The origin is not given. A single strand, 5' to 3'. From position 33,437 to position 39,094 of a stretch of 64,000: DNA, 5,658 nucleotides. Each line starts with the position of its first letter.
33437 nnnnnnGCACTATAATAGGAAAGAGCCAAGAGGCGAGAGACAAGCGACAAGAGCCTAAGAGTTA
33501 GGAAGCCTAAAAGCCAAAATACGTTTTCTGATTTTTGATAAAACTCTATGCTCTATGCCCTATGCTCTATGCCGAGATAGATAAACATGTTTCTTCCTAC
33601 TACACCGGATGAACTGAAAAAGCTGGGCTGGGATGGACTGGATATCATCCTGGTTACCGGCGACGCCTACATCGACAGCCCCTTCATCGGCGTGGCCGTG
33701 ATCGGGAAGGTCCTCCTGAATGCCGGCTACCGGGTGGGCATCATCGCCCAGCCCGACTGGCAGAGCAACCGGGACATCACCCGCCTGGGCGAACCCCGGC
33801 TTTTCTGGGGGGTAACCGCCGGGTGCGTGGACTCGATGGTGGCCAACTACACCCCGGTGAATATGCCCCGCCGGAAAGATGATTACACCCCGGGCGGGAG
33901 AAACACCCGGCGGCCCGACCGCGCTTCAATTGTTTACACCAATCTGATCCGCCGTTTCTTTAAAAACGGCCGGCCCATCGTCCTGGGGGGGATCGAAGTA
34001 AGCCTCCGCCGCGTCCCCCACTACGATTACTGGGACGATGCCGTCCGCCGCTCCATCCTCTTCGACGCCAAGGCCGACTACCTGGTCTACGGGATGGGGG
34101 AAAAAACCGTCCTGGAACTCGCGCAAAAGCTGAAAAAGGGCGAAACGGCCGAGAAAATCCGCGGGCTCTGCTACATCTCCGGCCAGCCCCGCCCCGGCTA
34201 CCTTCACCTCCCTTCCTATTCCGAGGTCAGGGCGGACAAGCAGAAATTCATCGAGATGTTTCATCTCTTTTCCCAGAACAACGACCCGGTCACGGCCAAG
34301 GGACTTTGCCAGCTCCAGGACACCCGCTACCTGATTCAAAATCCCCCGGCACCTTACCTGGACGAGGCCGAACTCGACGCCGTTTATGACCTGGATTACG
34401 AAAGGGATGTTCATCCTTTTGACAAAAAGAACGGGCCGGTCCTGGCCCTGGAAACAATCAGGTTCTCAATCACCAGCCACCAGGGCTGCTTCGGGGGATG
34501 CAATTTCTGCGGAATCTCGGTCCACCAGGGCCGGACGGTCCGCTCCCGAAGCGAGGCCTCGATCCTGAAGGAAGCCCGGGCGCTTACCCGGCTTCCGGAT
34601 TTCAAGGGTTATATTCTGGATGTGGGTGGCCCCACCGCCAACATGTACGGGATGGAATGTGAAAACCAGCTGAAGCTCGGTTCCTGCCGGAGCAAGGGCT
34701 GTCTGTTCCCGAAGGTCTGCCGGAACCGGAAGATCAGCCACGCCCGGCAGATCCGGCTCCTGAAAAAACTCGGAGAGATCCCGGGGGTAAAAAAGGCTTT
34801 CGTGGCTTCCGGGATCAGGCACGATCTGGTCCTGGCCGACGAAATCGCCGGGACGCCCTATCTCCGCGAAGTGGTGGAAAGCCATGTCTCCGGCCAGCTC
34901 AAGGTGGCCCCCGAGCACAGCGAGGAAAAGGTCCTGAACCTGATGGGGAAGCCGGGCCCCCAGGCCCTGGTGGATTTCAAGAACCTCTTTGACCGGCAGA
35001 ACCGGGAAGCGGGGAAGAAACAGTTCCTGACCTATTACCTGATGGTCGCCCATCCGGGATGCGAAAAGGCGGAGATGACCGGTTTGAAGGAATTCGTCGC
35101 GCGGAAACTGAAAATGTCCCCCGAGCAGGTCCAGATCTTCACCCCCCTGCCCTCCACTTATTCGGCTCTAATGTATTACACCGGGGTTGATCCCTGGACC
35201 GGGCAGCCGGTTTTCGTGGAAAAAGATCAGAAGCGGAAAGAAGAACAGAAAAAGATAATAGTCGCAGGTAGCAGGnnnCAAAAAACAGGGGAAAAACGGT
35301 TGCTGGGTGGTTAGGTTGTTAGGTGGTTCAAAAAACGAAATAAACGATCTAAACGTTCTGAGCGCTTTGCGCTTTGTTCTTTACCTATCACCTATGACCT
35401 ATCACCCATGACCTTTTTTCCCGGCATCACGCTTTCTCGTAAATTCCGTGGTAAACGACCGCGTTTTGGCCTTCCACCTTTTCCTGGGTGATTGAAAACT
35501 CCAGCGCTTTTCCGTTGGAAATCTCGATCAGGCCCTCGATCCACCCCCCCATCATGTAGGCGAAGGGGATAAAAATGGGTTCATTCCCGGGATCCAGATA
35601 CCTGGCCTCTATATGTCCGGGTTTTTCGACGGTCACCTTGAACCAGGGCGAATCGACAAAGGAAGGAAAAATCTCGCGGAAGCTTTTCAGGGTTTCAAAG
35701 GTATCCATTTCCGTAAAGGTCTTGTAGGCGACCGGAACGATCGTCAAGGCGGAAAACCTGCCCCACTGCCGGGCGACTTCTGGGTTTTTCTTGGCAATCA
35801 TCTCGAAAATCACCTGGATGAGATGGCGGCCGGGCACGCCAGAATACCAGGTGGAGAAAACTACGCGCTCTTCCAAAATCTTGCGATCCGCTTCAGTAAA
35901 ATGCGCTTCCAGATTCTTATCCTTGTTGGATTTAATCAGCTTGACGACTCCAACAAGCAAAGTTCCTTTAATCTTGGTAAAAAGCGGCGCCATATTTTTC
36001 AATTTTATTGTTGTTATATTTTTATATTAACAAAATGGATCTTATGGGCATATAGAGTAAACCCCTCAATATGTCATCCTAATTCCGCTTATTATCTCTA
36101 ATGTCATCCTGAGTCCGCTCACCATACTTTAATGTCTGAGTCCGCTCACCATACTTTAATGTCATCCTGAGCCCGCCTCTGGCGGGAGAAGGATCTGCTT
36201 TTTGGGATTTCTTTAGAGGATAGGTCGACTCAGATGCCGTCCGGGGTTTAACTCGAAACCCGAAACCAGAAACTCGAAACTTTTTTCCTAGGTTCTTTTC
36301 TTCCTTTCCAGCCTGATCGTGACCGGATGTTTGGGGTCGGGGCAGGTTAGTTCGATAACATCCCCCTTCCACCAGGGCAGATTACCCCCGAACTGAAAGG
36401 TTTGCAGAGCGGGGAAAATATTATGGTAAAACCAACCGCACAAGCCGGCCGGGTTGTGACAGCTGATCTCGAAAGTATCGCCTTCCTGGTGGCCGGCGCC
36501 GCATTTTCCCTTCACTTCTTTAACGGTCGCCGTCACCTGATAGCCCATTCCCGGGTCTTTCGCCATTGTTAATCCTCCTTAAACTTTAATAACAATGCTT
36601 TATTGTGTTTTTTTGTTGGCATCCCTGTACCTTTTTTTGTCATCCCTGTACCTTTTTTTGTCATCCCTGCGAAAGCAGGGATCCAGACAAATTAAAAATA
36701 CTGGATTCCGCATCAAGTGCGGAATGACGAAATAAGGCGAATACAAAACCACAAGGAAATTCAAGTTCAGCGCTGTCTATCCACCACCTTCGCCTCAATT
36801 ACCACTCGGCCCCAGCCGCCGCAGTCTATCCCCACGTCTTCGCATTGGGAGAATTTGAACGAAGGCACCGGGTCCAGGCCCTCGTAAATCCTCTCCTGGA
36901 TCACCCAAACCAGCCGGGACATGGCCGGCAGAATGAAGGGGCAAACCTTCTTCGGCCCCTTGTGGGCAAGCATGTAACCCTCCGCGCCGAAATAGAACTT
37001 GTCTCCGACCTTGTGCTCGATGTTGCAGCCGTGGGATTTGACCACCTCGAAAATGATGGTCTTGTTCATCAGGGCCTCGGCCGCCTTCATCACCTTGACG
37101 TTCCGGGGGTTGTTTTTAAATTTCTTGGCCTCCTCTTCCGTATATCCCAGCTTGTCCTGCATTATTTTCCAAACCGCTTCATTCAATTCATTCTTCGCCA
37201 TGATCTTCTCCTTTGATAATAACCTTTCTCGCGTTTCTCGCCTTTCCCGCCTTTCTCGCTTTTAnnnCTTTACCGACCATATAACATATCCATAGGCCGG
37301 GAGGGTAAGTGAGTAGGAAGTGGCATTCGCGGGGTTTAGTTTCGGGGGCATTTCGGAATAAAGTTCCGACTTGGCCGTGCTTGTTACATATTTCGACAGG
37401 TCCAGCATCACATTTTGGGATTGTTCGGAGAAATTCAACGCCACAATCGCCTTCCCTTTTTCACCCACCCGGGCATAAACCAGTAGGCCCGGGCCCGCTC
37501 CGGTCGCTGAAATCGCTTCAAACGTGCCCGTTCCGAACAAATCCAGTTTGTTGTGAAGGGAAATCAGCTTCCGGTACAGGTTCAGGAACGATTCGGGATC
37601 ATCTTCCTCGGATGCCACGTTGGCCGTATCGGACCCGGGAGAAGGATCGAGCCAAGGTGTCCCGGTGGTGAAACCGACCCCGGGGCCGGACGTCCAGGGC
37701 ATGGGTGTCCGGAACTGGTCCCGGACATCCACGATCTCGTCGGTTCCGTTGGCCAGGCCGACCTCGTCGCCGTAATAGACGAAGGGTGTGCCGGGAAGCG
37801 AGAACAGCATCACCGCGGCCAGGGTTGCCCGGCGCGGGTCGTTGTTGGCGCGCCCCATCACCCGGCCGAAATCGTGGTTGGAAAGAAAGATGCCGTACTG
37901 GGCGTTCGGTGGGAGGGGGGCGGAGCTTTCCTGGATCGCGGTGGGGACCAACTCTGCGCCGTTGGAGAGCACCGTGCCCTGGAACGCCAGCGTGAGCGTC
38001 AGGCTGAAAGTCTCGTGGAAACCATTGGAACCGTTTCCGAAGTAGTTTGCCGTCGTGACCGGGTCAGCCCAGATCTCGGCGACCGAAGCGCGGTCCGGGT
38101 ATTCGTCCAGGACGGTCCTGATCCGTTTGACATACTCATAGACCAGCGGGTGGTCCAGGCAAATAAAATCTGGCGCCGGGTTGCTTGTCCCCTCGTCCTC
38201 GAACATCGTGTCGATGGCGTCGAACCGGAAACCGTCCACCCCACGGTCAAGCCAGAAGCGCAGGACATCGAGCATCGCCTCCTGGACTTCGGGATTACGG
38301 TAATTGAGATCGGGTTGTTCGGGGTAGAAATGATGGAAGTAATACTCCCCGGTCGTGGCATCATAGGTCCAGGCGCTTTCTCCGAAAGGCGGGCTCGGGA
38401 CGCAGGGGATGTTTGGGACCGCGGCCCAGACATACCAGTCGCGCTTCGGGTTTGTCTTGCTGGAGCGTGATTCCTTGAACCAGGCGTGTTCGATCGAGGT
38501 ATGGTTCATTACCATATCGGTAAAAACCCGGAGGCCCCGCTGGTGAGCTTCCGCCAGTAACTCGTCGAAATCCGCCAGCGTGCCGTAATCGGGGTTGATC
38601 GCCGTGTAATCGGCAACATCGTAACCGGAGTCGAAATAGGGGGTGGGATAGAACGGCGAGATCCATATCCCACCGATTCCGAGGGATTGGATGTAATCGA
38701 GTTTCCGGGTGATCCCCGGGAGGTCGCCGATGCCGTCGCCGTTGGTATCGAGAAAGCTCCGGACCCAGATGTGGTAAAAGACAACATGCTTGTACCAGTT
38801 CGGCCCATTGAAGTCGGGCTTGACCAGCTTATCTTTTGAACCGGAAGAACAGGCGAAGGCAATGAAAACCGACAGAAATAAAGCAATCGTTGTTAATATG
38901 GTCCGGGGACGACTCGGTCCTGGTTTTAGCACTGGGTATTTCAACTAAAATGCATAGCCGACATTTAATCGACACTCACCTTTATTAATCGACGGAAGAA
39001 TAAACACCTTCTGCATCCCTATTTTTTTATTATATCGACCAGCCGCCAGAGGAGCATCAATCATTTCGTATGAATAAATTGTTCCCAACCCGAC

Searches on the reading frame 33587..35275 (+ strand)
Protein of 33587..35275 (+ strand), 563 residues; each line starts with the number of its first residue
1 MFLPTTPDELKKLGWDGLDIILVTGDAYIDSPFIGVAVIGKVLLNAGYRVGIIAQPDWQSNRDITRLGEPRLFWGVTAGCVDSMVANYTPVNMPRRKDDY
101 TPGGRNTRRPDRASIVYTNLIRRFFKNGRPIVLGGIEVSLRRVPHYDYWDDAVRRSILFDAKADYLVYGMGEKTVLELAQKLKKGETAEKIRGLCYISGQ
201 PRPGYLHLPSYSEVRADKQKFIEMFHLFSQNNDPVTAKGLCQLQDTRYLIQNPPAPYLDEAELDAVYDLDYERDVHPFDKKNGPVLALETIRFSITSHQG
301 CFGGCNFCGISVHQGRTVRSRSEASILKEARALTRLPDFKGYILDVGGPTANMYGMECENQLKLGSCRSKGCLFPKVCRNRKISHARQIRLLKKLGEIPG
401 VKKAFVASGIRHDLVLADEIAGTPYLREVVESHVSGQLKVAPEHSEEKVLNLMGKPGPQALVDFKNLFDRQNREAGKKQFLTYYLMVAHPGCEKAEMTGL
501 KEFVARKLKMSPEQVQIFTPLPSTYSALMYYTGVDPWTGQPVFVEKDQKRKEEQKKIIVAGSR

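Call 35: search_protein_families(library=pfam, proteins=[window:33587-35275:+], max_evalue=0.00001)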
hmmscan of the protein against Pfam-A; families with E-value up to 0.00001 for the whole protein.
window:33587-35275:+ (563 aa): 1 family
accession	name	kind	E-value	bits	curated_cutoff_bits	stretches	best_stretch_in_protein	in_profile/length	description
PF08497.15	Radical_SAM_N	-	6.1e-121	403.8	25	1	2-294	1-301/301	Radical SAM N-terminal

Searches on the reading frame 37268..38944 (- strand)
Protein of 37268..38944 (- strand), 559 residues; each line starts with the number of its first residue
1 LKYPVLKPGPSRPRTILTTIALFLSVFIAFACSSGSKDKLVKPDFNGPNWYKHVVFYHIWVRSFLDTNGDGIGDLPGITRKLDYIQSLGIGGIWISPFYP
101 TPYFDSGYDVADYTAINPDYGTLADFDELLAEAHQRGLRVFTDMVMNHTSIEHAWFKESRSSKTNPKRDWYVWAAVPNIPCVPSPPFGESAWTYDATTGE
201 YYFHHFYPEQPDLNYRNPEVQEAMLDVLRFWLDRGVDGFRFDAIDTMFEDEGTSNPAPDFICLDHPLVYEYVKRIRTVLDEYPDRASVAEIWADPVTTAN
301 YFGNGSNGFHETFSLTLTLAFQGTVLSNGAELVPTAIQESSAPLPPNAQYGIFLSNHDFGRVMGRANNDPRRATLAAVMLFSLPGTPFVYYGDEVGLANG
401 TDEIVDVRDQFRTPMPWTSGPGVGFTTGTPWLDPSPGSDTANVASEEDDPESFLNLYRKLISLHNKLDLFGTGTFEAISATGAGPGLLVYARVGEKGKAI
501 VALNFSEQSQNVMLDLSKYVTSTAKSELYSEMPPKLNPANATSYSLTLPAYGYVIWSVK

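Call 35: search_protein_families(library=pfam, proteins=[window:37268-38944:-], max_evalue=0.00001)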
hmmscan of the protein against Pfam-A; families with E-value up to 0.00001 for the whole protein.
window:37268-38944:- (559 aa): 2 families
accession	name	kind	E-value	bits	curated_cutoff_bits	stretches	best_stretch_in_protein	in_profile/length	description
PF00128.31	Alpha-amylase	-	1.4e-110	371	22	1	59-468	2-441/446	Alpha amylase, catalytic domain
PF16657.11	Malt_amylase_C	-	1.3e-07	32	27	1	473-555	1-75/75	Maltogenic Amylase, C-terminal domain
